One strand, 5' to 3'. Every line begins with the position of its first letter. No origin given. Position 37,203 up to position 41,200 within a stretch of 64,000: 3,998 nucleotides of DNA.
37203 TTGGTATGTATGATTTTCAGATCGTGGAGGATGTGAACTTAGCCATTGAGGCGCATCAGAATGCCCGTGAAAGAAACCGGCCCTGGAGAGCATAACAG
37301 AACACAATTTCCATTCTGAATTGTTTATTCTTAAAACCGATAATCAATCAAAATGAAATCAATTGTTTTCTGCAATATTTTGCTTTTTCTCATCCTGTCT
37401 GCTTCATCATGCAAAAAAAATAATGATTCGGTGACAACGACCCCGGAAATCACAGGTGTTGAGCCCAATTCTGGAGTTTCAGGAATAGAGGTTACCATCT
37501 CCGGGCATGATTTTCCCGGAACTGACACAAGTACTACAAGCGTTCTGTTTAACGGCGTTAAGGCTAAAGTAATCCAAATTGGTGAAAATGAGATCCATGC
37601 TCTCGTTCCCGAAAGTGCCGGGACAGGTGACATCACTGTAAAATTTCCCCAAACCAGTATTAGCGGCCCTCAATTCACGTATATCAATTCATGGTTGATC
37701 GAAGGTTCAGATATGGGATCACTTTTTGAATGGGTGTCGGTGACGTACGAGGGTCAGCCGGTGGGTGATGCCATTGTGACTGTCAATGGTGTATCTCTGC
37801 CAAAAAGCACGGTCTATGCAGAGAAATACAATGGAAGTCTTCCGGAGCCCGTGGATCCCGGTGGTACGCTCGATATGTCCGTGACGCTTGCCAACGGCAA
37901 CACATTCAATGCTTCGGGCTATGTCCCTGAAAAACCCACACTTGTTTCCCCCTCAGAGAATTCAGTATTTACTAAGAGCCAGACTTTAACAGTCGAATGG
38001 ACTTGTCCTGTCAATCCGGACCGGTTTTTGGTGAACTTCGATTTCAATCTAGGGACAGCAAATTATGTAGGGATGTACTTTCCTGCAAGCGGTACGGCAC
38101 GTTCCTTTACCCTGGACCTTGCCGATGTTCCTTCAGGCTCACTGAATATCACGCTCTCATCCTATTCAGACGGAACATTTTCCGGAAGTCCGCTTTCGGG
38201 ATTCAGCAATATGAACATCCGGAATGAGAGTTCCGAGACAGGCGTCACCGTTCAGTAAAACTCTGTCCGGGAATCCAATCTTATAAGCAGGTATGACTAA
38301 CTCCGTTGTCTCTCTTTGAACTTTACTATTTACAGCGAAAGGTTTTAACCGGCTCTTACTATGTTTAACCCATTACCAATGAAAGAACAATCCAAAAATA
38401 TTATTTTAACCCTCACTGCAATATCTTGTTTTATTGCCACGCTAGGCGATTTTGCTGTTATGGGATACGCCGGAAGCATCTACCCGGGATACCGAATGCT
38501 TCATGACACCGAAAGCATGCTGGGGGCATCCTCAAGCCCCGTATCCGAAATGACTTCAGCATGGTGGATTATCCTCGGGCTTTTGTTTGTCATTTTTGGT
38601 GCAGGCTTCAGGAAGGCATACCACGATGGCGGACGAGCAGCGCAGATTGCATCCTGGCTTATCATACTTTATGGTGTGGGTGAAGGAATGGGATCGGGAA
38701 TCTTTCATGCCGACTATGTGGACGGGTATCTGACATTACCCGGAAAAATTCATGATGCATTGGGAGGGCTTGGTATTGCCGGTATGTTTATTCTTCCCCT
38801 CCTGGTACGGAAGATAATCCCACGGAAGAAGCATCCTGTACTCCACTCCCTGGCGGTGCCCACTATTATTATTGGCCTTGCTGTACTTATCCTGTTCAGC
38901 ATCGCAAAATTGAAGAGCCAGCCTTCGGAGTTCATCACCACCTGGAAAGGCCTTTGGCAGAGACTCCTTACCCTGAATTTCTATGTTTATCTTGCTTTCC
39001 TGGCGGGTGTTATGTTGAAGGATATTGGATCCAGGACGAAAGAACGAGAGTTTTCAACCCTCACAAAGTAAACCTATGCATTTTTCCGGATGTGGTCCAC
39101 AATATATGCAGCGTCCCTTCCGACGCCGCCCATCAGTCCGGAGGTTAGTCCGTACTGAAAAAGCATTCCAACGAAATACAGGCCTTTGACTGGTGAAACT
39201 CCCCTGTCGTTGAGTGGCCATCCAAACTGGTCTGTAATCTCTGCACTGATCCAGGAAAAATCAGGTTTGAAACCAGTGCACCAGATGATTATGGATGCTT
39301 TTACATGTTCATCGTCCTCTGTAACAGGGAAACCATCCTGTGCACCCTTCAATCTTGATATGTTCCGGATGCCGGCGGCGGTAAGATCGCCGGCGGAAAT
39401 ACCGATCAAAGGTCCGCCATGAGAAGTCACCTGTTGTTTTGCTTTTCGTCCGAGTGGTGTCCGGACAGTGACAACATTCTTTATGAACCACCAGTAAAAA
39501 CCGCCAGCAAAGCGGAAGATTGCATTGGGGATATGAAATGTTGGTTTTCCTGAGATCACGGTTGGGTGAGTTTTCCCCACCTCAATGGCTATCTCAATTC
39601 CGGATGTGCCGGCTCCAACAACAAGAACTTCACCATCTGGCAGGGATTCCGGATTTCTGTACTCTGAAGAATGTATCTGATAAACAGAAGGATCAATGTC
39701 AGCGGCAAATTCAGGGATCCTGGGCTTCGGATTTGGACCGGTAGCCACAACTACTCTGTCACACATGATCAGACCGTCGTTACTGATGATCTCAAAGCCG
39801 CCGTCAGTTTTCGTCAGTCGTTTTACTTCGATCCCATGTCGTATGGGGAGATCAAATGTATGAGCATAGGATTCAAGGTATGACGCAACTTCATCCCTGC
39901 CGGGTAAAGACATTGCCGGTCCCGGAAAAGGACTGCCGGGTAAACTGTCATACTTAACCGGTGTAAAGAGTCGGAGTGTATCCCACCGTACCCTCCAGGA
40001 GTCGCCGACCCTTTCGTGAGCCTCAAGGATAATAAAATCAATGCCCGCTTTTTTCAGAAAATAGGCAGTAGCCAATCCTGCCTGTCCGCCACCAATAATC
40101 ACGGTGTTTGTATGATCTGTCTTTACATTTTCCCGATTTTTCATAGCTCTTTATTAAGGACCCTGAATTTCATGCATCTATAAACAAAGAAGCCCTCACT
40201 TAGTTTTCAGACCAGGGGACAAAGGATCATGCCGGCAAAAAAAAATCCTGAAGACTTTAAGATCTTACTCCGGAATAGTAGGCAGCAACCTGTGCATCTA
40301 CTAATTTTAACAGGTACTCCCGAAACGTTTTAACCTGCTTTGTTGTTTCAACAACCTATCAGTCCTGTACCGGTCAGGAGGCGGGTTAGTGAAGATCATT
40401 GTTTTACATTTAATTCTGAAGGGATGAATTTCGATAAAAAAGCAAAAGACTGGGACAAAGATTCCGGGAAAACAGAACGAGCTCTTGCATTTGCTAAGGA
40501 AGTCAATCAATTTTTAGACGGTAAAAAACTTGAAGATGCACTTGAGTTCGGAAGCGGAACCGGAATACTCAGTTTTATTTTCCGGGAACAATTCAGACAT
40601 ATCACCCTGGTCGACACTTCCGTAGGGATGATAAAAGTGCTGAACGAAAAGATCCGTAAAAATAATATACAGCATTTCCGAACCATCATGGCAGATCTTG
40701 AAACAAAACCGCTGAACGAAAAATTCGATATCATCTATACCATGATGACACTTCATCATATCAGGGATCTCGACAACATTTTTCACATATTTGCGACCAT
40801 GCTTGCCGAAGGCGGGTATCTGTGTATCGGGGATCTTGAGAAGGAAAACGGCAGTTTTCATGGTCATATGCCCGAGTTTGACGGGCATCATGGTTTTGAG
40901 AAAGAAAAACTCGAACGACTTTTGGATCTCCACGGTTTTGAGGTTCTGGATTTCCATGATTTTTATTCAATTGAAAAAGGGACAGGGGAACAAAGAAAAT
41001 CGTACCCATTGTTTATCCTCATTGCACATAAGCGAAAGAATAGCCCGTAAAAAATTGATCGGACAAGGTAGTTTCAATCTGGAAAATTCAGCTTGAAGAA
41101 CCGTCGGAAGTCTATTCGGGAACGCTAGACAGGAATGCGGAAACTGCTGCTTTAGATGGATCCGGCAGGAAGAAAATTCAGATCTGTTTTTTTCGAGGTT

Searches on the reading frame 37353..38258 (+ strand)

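Call 68: search_protein_families(library=pfam, proteins=[window:37353-38258:+], max_evalue=0.00001)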
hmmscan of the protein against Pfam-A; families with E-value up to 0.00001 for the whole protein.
window:37353-38258:+ (301 aa): 1 family
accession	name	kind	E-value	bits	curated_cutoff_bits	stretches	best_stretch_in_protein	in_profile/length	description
PF01833.30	TIG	-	1.8e-12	47.5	20.9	1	31-110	1-84/84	IPT/TIG domain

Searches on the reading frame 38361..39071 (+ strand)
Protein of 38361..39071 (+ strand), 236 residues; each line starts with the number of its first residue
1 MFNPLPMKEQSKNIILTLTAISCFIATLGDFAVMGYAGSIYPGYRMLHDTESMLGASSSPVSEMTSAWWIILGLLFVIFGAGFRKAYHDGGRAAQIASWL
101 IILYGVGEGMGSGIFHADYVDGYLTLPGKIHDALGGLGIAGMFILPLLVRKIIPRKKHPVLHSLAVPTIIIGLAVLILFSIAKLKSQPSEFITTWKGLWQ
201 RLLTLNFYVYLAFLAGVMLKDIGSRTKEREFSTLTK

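Call 68: search_protein_families(library=pfam, proteins=[window:38361-39071:+], max_evalue=0.00001)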
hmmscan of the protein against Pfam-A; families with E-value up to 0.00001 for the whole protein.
window:38361-39071:+ (236 aa): 1 family
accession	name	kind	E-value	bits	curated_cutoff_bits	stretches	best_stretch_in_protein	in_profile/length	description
PF06197.19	DUF998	-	2.9e-21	76.4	30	1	25-215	2-182/184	Protein of unknown function (DUF998)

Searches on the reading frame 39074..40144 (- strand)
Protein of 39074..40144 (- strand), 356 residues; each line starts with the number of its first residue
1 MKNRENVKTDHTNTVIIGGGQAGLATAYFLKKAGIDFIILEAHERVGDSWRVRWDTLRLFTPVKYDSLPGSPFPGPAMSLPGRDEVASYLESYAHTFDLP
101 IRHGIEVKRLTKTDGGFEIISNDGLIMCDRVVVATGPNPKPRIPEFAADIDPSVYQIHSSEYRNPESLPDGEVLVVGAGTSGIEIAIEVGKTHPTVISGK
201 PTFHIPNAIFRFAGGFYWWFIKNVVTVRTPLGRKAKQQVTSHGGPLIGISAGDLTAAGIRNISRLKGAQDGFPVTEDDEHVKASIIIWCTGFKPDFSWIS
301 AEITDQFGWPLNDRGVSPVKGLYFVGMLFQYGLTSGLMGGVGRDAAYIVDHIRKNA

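Call 68: search_protein_families(library=pfam, proteins=[window:39074-40144:-], max_evalue=0.00001)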
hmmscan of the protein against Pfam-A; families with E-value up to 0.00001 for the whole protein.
window:39074-40144:- (356 aa): 11 families
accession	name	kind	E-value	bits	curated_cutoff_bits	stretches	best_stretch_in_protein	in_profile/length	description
PF13738.12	Pyr_redox_3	-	2.1e-33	116.3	30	1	15-194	1-188/305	Pyridine nucleotide-disulphide oxidoreductase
PF07992.20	Pyr_redox_2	-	2.2e-16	60.6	26.1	1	13-191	2-163/291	Pyridine nucleotide-disulphide oxidoreductase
PF01266.30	DAO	-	6.8e-12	46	27.9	1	15-63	3-49/353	FAD dependent oxidoreductase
PF13434.12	Lys_Orn_oxgnase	-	7.2e-10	39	21.3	1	80-192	91-210/339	L-lysine 6-monooxygenase/L-ornithine 5-monooxygenase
PF03486.20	HI0933_like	-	2.2e-08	34.3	50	0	13-48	2-37/244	HI0933-like protein Rossmann domain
PF13450.12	NAD_binding_8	-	3.5e-08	34.1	21.9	1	16-47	1-32/68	NAD(P)-binding Rossmann-like domain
PF01494.25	FAD_binding_3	-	1.6e-07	31.3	22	1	12-45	2-35/349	FAD binding domain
PF00743.25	FMO-like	-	5e-07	29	22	1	84-197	84-210/532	Flavin-binding monooxygenase-like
PF00890.30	FAD_binding_2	-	3.7e-06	26.8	20.4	0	14-46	2-34/414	FAD binding domain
PF01946.23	Thi4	-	3.8e-06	26.7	26.2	0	11-47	17-54/235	Thi4 family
PF01593.30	Amino_oxidase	-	5.3e-06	26.4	19.8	0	22-47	2-27/443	Flavin containing amine oxidoreductase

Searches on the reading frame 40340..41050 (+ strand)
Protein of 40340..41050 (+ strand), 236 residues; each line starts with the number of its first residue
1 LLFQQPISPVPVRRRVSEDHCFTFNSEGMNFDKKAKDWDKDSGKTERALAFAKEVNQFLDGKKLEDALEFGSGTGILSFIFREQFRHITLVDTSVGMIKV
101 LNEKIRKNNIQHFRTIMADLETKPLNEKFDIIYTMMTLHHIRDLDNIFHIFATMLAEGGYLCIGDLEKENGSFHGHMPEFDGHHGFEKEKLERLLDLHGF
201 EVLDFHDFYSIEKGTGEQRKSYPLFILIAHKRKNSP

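Call 68: search_protein_families(library=pfam, proteins=[window:40340-41050:+], max_evalue=0.00001)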
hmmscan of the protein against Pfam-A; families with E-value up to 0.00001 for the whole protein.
window:40340-41050:+ (236 aa): 6 families
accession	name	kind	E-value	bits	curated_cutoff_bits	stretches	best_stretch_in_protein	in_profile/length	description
PF13489.12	Methyltransf_23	-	5.8e-20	72.1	27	1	47-203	5-162/164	Methyltransferase domain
PF08241.18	Methyltransf_11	-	2.9e-15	57.1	21.2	1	68-163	1-95/95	Methyltransferase domain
PF13649.12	Methyltransf_25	-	3.1e-14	53.9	27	1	68-159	2-97/97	Methyltransferase domain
PF13847.12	Methyltransf_31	-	5.8e-14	52.4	27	1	65-167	5-113/145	Methyltransferase domain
PF08242.18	Methyltransf_12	-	2.2e-13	51.2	30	1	68-161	1-98/98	Methyltransferase domain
PF05175.20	MTS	-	3.4e-06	27.2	23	1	61-157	29-132/170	Methyltransferase small domain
